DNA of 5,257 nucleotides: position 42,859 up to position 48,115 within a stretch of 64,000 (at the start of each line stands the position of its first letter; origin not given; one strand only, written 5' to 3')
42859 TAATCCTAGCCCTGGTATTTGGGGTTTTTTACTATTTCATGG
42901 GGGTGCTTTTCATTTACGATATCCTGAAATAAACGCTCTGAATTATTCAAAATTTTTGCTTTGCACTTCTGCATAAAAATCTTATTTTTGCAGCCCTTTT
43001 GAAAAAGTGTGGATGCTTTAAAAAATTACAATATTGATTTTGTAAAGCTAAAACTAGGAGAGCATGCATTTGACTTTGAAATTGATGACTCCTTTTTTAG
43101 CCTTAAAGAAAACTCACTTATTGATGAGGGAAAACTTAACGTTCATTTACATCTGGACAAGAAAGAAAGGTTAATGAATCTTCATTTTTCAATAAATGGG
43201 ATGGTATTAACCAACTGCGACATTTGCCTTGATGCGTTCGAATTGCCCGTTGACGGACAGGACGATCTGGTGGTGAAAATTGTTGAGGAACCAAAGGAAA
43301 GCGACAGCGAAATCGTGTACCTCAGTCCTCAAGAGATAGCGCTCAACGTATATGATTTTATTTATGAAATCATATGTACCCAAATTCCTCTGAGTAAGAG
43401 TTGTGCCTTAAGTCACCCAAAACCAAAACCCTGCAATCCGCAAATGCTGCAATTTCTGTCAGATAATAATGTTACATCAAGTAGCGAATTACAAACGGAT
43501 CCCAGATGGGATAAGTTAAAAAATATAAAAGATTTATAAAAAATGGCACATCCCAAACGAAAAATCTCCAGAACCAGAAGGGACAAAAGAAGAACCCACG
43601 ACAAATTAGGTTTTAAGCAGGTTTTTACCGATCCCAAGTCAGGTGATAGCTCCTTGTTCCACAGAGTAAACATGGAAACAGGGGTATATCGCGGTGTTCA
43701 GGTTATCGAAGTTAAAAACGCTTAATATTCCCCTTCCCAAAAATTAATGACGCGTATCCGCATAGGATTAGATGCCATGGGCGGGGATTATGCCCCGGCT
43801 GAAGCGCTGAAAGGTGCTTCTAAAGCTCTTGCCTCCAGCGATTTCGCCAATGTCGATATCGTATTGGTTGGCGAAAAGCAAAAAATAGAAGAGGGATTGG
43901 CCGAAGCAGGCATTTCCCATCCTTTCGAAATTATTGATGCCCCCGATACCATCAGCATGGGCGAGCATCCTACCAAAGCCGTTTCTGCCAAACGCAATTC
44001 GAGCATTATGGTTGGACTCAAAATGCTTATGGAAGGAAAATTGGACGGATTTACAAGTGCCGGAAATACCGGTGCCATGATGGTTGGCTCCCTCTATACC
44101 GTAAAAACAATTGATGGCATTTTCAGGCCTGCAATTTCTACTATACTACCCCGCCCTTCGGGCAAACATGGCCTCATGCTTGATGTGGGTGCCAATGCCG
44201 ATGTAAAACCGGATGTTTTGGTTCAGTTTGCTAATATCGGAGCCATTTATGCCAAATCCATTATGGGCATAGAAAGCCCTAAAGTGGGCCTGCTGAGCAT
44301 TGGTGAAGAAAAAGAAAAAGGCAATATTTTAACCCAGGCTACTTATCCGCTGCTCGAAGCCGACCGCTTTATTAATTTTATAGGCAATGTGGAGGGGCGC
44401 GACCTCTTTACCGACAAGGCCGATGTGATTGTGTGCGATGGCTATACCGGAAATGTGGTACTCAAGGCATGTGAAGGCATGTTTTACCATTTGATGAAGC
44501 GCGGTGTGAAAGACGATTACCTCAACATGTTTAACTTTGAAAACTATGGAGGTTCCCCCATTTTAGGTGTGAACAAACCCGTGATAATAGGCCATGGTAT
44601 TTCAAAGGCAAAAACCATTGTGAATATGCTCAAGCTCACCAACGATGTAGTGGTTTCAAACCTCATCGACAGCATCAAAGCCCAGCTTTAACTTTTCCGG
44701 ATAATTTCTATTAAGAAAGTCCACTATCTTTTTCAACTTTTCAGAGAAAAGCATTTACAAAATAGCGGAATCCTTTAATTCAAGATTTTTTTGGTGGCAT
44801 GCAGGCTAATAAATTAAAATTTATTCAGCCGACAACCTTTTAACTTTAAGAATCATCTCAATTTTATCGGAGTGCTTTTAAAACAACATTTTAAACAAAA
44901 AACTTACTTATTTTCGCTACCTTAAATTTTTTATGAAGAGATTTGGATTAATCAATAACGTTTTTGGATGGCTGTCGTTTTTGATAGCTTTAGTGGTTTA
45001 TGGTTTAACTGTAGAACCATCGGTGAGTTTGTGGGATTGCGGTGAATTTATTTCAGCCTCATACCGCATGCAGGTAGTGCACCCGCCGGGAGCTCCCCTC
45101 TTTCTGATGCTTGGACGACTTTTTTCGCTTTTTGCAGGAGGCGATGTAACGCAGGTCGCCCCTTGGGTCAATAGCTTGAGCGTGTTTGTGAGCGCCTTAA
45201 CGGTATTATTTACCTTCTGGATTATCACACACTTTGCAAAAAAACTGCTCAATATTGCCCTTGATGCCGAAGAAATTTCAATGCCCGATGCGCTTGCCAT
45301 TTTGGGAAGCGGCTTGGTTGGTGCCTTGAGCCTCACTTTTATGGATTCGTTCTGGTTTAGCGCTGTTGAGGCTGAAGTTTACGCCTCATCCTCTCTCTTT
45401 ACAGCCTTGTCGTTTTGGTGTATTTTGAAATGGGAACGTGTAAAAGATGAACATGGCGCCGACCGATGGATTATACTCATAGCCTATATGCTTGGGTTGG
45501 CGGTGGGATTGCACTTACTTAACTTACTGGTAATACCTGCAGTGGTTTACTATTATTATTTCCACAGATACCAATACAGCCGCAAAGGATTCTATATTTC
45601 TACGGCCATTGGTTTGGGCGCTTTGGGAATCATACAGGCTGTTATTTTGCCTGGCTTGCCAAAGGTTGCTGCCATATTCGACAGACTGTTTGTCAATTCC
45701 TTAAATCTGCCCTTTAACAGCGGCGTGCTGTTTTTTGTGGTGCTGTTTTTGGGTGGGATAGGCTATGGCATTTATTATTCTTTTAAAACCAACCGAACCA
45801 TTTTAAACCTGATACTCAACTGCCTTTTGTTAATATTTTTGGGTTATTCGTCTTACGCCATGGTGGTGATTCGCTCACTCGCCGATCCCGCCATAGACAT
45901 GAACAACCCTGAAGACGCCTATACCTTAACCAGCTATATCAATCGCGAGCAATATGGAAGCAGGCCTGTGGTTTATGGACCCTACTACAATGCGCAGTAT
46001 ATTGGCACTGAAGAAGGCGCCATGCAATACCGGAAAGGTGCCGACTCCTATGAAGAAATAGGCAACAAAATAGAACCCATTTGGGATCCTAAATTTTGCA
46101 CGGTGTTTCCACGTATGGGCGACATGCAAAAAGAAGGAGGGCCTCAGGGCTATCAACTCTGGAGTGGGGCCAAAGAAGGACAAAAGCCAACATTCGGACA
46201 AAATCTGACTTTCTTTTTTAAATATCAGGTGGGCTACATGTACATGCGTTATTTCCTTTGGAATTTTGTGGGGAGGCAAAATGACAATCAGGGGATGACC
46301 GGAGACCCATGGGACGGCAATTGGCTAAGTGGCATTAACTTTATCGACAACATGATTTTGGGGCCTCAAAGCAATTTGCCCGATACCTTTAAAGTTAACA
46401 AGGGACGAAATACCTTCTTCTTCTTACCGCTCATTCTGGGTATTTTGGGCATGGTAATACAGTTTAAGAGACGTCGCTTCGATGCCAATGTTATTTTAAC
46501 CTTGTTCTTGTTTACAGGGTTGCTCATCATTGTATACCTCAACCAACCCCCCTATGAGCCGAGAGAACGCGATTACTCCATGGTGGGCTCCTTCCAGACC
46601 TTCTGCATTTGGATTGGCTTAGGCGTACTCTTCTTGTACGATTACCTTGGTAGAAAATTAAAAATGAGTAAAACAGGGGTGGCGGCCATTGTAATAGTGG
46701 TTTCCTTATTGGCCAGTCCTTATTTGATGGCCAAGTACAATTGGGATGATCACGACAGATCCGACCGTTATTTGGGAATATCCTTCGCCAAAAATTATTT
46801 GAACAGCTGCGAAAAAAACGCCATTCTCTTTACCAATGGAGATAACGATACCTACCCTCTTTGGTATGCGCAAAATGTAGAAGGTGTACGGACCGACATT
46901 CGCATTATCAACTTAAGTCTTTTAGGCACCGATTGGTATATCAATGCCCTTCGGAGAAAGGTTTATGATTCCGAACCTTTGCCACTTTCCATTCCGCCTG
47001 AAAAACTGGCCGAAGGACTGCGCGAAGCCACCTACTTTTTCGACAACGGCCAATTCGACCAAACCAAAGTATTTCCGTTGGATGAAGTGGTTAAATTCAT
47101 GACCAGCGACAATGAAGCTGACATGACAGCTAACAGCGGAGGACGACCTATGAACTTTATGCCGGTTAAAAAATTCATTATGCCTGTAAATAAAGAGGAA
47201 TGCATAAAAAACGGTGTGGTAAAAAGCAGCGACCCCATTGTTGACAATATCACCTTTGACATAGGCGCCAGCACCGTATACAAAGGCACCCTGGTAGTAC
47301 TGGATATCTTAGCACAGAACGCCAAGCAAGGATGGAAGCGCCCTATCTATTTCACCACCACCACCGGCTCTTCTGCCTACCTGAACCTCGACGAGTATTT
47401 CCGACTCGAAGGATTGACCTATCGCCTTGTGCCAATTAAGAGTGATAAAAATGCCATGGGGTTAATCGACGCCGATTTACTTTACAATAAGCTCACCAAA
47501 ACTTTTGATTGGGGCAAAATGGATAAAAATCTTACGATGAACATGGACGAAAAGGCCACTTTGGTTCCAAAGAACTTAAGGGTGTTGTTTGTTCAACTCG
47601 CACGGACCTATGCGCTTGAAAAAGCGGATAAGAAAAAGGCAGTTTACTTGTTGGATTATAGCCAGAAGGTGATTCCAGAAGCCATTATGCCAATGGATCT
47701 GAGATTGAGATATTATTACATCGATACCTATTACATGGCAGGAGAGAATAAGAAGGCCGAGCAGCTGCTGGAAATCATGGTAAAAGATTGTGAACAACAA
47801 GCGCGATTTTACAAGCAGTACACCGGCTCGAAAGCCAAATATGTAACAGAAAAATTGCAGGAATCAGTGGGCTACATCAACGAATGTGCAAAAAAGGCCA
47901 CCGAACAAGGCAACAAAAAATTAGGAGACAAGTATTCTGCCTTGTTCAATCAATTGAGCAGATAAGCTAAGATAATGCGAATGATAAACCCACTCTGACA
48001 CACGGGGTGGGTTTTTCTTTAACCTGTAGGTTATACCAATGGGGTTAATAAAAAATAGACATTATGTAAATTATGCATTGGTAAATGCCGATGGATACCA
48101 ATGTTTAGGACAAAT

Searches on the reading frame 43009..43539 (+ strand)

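Call 19: search_protein_families(library=pfam, proteins=[window:43009-43539:+], max_evalue=0.0001)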
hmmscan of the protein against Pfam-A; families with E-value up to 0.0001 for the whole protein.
window:43009-43539:+ (176 aa): 1 family
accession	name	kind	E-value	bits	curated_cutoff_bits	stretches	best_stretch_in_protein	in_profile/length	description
PF02620.22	YceD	-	1.5e-13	51.2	33.2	1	58-174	1-119/119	Large ribosomal RNA subunit accumulation protein YceD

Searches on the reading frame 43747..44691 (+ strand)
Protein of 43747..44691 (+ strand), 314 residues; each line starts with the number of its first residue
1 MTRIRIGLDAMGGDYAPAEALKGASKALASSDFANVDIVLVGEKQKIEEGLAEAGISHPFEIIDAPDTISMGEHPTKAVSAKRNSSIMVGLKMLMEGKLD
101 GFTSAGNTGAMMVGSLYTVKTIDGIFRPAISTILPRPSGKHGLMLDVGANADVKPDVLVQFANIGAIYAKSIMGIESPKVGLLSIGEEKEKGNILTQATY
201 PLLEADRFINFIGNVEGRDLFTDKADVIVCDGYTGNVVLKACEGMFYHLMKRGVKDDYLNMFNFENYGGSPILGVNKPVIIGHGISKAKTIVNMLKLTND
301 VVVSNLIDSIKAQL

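Call 20: search_protein_families(library=pfam, proteins=[window:43747-44691:+], max_evalue=0.0001)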
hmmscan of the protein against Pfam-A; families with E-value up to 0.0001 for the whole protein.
window:43747-44691:+ (314 aa): 1 family
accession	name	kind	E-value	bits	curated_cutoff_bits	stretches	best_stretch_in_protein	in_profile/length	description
PF02504.20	FA_synthesis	-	3.6e-91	306.1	29.1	1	4-306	1-321/324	Fatty acid synthesis protein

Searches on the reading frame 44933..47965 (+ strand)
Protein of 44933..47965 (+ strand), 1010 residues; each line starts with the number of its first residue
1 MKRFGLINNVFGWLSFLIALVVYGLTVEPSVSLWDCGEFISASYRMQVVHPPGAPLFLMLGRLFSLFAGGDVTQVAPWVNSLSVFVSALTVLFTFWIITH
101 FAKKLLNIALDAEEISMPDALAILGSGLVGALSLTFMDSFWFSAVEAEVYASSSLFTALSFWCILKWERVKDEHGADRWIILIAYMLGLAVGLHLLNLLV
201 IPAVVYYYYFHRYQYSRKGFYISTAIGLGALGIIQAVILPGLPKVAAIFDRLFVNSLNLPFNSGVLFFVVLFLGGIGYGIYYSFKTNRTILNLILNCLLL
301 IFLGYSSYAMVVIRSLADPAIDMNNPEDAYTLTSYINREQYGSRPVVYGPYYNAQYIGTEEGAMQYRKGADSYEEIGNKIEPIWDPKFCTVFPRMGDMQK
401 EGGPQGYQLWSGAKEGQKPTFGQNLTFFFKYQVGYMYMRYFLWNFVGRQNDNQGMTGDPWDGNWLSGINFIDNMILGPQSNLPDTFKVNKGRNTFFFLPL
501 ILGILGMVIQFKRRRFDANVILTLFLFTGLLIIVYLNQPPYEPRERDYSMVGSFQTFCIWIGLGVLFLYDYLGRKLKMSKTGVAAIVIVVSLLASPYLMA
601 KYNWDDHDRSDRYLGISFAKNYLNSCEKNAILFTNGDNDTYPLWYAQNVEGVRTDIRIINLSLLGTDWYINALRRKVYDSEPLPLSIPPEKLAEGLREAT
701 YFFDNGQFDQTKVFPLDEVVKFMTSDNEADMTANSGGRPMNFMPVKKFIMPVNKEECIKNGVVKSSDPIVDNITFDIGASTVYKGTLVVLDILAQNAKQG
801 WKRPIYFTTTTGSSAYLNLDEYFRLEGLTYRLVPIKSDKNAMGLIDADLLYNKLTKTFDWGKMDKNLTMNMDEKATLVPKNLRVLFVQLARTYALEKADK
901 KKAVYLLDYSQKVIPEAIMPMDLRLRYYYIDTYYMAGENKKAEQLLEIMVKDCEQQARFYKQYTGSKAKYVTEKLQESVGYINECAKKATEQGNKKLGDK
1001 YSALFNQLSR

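Call 20: search_protein_families(library=pfam, proteins=[window:44933-47965:+], max_evalue=0.0001)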
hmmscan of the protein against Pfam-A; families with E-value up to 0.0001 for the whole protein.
window:44933-47965:+ (1010 aa): 1 family
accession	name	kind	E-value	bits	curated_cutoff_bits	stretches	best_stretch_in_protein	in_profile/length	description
PF11028.14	TMEM260-like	-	3.4e-70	235.9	24.2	1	35-214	1-176/179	Protein O-mannosyl-transferase TMEM260-like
